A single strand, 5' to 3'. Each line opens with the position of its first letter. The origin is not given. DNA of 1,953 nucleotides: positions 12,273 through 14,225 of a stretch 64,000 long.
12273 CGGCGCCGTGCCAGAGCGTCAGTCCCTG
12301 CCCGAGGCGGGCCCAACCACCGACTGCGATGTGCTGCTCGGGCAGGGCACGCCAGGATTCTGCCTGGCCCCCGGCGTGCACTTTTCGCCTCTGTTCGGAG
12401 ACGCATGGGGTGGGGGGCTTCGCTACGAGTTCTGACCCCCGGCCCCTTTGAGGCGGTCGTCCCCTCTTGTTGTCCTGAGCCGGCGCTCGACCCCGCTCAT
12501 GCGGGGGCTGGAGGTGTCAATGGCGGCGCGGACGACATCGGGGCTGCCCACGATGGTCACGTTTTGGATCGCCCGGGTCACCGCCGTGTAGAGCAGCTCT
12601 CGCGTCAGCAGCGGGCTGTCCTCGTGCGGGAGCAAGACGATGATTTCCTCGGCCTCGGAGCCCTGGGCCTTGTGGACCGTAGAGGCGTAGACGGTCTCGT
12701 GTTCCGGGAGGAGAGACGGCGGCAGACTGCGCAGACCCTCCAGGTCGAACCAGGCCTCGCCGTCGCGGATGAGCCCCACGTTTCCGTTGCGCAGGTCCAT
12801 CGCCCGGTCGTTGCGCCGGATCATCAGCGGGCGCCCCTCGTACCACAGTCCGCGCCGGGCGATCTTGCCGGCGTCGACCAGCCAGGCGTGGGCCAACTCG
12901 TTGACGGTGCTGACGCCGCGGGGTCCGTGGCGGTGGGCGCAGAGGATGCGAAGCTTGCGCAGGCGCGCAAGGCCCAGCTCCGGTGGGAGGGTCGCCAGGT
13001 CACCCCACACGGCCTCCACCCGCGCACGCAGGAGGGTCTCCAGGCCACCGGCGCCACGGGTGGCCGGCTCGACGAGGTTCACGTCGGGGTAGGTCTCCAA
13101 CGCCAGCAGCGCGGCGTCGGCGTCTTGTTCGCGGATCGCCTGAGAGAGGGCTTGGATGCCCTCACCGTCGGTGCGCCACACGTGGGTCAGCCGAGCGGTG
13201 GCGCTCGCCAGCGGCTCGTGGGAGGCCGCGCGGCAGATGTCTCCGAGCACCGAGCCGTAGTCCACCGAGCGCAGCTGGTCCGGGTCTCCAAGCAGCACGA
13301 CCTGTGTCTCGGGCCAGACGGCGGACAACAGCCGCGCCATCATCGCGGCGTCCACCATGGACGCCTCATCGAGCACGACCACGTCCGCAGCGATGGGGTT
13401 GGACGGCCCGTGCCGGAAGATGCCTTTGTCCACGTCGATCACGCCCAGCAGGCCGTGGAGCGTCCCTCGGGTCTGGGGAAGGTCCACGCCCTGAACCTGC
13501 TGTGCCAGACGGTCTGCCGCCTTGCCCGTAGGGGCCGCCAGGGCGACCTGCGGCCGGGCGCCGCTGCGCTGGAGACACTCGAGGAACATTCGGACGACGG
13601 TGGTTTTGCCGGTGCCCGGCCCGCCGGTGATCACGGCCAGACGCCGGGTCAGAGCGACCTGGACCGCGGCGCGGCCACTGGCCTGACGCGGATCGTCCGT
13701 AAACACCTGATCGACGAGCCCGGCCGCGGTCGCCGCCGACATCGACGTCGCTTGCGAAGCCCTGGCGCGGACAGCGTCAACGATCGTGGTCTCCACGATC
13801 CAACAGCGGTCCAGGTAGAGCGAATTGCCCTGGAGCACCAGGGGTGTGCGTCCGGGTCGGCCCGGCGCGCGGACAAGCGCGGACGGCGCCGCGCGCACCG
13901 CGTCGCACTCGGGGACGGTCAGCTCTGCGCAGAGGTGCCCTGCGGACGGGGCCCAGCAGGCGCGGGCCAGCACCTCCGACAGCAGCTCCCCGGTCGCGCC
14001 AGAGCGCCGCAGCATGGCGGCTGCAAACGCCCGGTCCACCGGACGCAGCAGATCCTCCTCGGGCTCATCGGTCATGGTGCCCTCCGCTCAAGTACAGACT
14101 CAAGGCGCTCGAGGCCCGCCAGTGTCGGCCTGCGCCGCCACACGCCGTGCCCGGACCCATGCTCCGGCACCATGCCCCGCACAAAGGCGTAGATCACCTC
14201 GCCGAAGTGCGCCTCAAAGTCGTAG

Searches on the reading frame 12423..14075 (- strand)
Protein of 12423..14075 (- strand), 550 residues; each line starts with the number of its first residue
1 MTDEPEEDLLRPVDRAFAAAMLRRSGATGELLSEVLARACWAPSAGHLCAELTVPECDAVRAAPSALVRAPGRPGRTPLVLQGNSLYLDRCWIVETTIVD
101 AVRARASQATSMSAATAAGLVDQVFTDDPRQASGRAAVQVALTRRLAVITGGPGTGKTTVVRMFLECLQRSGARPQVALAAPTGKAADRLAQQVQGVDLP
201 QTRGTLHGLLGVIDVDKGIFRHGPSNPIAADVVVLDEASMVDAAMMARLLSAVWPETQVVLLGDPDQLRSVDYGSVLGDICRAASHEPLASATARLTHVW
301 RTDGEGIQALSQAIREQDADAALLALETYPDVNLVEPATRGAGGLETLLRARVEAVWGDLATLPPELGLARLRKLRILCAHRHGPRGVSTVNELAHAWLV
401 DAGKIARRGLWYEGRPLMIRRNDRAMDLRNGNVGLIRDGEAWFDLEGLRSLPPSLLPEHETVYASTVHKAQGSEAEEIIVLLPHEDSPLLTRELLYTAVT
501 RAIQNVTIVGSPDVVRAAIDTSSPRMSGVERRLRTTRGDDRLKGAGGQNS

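Call 8: find_encoding_contigs(protein=window:12423-14075:-, flank=10000, max_places=10)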
Protein window:12423-14075:- (550 aa): 4 contigs read that carry it; 2 places shown.
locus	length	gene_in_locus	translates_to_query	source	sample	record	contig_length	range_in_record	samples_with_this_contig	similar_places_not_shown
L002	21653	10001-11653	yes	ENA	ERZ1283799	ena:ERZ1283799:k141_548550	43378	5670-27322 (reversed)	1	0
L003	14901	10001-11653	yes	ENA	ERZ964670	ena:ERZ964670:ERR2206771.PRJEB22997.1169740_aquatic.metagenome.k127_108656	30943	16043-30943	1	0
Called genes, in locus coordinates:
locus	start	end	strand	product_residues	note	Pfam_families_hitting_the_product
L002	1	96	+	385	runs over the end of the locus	PF00109:ketoacyl-synt, PF02801:Ketoacyl-synt_C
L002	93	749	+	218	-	PF13723:Ketoacyl-synt_2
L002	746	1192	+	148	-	PF22817:ApeP-like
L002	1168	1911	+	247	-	PF00106:adh_short, PF01370:Epimerase (weak), PF08659:KR, PF13561:adh_short_C2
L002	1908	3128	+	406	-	PF00109:ketoacyl-synt, PF02801:Ketoacyl-synt_C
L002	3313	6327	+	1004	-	PF04257:RecC_N, PF27451:RecC_4th, PF17946:RecC_C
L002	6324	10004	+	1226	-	PF00580:UvrD-helicase, PF13245:AAA_19 (weak), PF13361:UvrD_C, PF13538:UvrD_C_2 (faint), PF12705:PDDEXK_1 (weak)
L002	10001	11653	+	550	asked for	PF01443:Viral_helicase1 (faint), PF13086:AAA_11 (weak), PF13245:AAA_19, PF13604:AAA_30, PF05127:NAT10_TcmA_helicase (faint), PF13401:AAA_22, PF13538:UvrD_C_2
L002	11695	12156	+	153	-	-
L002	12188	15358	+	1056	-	-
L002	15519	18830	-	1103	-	PF00069:Pkinase, PF07714:PK_Tyr_Ser-Thr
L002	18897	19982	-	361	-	PF03009:GDPD, PF13653:GDPD_2 (weak)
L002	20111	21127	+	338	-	-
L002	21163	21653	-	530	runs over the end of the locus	PF00512:HisKA (weak), PF02518:HATPase_c, PF00072:Response_reg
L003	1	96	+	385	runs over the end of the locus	PF00109:ketoacyl-synt, PF02801:Ketoacyl-synt_C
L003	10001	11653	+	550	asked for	PF01443:Viral_helicase1 (faint), PF13086:AAA_11 (weak), PF13245:AAA_19, PF13604:AAA_30, PF05127:NAT10_TcmA_helicase (faint), PF13401:AAA_22, PF13538:UvrD_C_2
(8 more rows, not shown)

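Call 16: search_protein_families(library=pfam, proteins=[window:12423-14075:-], max_evalue=0.01)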
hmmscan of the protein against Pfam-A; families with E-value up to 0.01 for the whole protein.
window:12423-14075:- (550 aa): 16 families
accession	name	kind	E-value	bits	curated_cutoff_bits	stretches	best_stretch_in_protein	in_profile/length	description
PF13604.12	AAA_30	-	8.9e-35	120.6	27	1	135-328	7-182/191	AAA domain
PF13245.12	AAA_19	-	3.3e-32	111.9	25.1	1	135-271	2-132/134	AAA domain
PF13538.12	UvrD_C_2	-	1.4e-13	50.9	27.4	1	462-509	2-52/52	UvrD-like helicase C-terminal domain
PF01443.25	Viral_helicase1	-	5.8e-12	46.4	21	1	462-509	178-227/228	Viral superfamily 1 RNA helicase core domain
PF13086.12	AAA_11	-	3.1e-10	40.7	27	1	133-195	5-73/257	AAA domain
PF13401.12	AAA_22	-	6e-08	33.5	27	1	143-269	4-127/130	AAA domain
PF05127.21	NAT10_TcmA_helicase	-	2.5e-05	24.7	22.7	1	148-252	1-112/176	RNA cytidine acetyltransferase NAT10/TcmA, helicase domain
PF21185.3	RecD_N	-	7.3e-05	23.5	22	0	6-53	1-48/103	RecBCD enzyme subunit RecD, N-terminal domain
PF09848.15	SLFN-g3_helicase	-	0.00038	20.3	24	1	145-242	2-92/354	Schlafen group 3, DNA/RNA helicase domain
PF00580.27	UvrD-helicase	-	0.00044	20.5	23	1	139-196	10-67/271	UvrD/REP helicase N-terminal domain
PF18751.7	Ploopntkinase3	-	0.00069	19.6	27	1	143-245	2-108/187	P-loop Nucleotide Kinase3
PF20720.3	nSTAND3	-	0.00077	19.6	27.2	1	135-171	8-44/155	Novel STAND NTPase 3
PF13191.12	AAA_16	-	0.0014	19.6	32.6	1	145-174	25-60/167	AAA ATPase domain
PF02562.22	PhoH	-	0.0031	17.5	27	0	231-269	121-159/205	PhoH-like protein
PF13521.12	AAA_28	-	0.0075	16.9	27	0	148-164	3-19/164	AAA domain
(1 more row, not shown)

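Call 60: search_protein_families(library=ncbifam, proteins=[window:12423-14075:-], max_evalue=0.00001)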
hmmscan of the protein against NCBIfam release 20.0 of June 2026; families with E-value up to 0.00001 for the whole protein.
window:12423-14075:- (550 aa): 8 families
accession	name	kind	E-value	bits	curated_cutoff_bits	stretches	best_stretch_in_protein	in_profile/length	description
TIGR01447.1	recD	equivalog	1.8e-115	386.8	310.15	1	71-533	94-597/597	exodeoxyribonuclease V subunit alpha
NF008127.0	PRK10875.1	equivalog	9.3e-101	338.2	671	2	76-294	103-334/619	exodeoxyribonuclease V subunit alpha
TIGR01448.2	helicase_RecD2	equivalog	1.6e-68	231.5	500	1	84-525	268-705/713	SF1B family DNA helicase RecD2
TIGR02768.1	TraA_Ti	equivalog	1.8e-25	89.4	590.45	1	122-508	355-713/751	Ti-type conjugative transfer relaxase TraA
NF010464.0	PRK13889.1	subfamily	5.2e-13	47.8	1015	1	135-506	353-697/992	conjugal transfer relaxase TraA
NF010402.0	PRK13826.1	subfamily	1.1e-12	46.7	1317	1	134-280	386-520/1102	Dtr system oriT relaxase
NF010263.0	PRK13709.1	equivalog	6.3e-07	27.1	2212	1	140-275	981-1110/1752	conjugative transfer relaxase/helicase TraI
TIGR00376.1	TIGR00376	hypoth_equivalog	4.8e-06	25.3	348.9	0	128-196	157-224/639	IGHMBP2 family helicase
